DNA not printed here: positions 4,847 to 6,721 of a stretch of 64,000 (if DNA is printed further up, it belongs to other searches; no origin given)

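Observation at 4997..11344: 6.3-kb ORF encoding a 2115-aa low-complexity giant protein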

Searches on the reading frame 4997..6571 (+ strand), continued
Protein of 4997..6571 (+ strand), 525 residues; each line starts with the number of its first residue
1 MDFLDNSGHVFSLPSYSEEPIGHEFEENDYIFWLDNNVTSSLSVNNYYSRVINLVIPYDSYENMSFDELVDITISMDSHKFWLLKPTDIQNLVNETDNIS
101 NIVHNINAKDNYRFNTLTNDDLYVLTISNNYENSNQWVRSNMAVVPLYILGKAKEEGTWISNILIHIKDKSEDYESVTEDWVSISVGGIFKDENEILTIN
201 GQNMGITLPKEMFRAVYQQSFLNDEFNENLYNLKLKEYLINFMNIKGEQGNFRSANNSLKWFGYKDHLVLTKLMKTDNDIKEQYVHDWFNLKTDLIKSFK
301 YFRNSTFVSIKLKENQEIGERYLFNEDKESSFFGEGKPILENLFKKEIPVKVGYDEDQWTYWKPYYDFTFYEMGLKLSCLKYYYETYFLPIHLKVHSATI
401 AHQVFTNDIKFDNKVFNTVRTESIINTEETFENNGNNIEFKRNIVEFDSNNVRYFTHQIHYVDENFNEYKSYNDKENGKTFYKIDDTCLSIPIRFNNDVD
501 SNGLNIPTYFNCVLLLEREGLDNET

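Call 94: find_related_loci(query=A7, collection=viral_contigs, flank=8000)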
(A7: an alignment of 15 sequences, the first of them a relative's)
Query A7 (1013 aa) in viral_contigs; peptide patterns used: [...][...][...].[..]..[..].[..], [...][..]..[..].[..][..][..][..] (x = any residue, [..] = any of these).
339 stretches matched a pattern; 249 encode a relative of the query (tblastn E <= 1e-3); the best 80 are kept; 80 distinct loci.
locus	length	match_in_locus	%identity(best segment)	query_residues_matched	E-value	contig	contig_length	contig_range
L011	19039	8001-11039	100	1-1013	0e+0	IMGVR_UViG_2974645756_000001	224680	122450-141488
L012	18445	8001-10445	33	175-1011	2e-123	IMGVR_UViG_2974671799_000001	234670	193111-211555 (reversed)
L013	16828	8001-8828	33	205-468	3e-28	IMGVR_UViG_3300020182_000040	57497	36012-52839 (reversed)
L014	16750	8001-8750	35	197-434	1e-27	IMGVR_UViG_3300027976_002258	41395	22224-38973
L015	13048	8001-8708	35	205-425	1e-27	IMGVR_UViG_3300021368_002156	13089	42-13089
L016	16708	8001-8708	35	205-425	2e-27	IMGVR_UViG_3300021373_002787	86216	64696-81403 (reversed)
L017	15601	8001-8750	35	197-434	1e-27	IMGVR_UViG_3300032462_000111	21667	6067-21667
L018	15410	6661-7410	35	197-434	1e-27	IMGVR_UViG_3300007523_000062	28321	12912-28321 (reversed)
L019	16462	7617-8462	32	204-475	2e-27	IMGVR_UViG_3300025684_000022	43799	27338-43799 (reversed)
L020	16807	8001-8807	31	215-475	2e-27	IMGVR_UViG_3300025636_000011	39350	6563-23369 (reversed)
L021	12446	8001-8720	33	222-450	2e-27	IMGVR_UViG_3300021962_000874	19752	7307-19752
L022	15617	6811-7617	31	215-475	2e-27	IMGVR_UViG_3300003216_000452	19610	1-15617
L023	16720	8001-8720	33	222-450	2e-27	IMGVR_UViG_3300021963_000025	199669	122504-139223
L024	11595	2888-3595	35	205-425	5e-27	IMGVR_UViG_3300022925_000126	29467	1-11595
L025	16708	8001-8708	35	205-425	5e-27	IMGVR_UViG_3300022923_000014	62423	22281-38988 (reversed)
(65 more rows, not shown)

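Call 98: search_protein_families(library=phrogs, proteins=[L013:2922-4229:+, L013:4234-5070:+, L013:5090-5443:+, L013:5462-7288:+, L013:7291-7560:+, L013:7563-10289:+, L013:10302-10889:+, L013:10912-12852:+, L013:12857-16492:+], max_evalue=0.001)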
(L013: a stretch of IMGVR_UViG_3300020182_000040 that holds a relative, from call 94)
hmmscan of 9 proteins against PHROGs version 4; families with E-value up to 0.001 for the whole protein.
L013:2922-4229:+ (436 aa): 0 families

L013:4234-5070:+ (279 aa): 1 family
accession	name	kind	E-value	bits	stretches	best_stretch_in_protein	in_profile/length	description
phrog_211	-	connector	4e-09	36.3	1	26-269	730-961/976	head-tail adaptor Ad2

L013:5090-5443:+ (118 aa): 2 families
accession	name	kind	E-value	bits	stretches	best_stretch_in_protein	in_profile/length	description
phrog_261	-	tail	4.7e-06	27.5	1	31-82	51-104/312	baseplate wedge subunit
phrog_43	-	tail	1.1e-05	26.1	1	15-91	10-88/126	baseplate wedge subunit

L013:5462-7288:+ (609 aa): 4 families
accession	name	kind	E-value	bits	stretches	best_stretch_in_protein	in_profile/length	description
phrog_219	-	tail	2.1e-30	106.9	1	39-447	35-425/598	baseplate wedge subunit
phrog_1369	-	tail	1.3e-13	51.6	1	42-332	30-303/489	baseplate protein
phrog_6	-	tail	6.5e-11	42.6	1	15-548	73-411/548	baseplate wedge subunit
phrog_1608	-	tail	0.00071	20.1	0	404-474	88-164/192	tail protein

L013:7291-7560:+ (90 aa): 0 families

L013:7563-10289:+ (909 aa): 1 family
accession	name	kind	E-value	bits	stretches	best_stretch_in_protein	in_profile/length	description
phrog_28177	-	unknown function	1.7e-33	116.9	1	98-413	63-368/1016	-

L013:10302-10889:+ (196 aa): 0 families

L013:10912-12852:+ (647 aa): 0 families

L013:12857-16492:+ (1212 aa): 1 family
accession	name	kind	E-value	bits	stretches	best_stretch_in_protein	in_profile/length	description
phrog_29329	-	unknown function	1.4e-167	560.4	2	1-806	6-798/1092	-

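Call 99: search_protein_families(library=pfam, proteins=[L013:2922-4229:+, L013:4234-5070:+, L013:5090-5443:+, L013:5462-7288:+, L013:7291-7560:+, L013:7563-10289:+, L013:10302-10889:+, L013:10912-12852:+, L013:12857-16492:+], max_evalue=0.01)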
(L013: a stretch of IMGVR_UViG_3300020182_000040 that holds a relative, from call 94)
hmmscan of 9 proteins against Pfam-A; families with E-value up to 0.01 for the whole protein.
L013:2922-4229:+ (436 aa): 0 families

L013:4234-5070:+ (279 aa): 0 families

L013:5090-5443:+ (118 aa): 1 family
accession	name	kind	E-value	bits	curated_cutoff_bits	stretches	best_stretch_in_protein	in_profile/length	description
PF04965.19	GPW_gp25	-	2.2e-05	24.6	27.2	1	29-107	9-87/96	Baseplate wedge protein gp25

L013:5462-7288:+ (609 aa): 1 family
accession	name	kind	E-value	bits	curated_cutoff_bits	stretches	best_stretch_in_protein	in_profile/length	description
PF04865.19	Baseplate_J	-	0.0004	20.2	21.1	1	385-461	176-252/255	Baseplate J-like protein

L013:7291-7560:+ (90 aa): 1 family
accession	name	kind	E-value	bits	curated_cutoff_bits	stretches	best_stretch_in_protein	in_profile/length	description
PF24494.1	DUF7587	-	0.0049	17.4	27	1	18-75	25-82/146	Domain of unknown function (DUF7587)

L013:7563-10289:+ (909 aa): 2 families
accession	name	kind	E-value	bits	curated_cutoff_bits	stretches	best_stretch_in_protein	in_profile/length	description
PF18911.6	PKD_4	-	0.00061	20.2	27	1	874-907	51-84/85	PKD domain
PF00801.26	PKD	-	0.0011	19.3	23.5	0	875-902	49-76/80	PKD domain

L013:10302-10889:+ (196 aa): 0 families

L013:10912-12852:+ (647 aa): 0 families

L013:12857-16492:+ (1212 aa): 0 families

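Call 107: find_homologous_proteins(query=A7, max_evalue=0.00001)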
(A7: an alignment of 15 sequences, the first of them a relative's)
Query A7 (15 sequences) (1013 aa, profile of the alignment): 9 proteins with E <= 0.00001 among 8000 candidates.
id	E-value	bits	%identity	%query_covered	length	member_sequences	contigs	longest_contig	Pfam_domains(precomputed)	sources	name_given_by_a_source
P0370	3.1e-149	517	100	100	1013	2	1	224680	-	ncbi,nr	ncbi:hypothetical protein HYO65_gp177 [Tenacibaculum phage PTm1]|nr:hypothetical protein HYO65_gp177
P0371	1.2e-85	307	52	100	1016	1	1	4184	-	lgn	-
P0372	3.9e-85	305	52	100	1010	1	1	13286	-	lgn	-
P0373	1.4e-81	293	57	100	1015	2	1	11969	-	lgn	-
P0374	7.2e-73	265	52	100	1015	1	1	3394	-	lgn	-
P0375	1.1e-63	234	36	84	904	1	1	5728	-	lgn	-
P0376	5.4e-62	229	33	83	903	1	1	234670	-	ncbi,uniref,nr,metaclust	ncbi:hypothetical protein BPT24_246 [Tenacibaculum phage pT24]|uniref:Uncharacterized protein n=1 Ta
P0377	3.3e-57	213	32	82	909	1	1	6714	-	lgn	-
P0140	4.8e-34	136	26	14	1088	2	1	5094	-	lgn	-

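Call 112: get_annotated_region(hit=H28, flank=20000)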
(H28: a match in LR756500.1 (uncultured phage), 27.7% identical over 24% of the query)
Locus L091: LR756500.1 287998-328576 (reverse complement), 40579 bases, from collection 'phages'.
description: uncultured phage genome assembly, chromosome: 1.
organism: uncultured phage (NCBI taxid 278008)
taxonomy: Viruses; environmental samples
host: -; source: metagenomic; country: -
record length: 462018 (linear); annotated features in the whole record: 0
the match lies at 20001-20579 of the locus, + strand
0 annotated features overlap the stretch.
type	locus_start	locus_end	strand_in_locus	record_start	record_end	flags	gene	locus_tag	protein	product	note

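Call 113: get_annotated_region(hit=H32, flank=20000)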
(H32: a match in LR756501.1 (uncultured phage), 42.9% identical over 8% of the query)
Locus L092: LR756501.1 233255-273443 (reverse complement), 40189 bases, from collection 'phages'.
description: uncultured phage genome assembly, chromosome: 1.
organism: uncultured phage (NCBI taxid 278008)
taxonomy: Viruses; environmental samples
host: -; source: metagenomic; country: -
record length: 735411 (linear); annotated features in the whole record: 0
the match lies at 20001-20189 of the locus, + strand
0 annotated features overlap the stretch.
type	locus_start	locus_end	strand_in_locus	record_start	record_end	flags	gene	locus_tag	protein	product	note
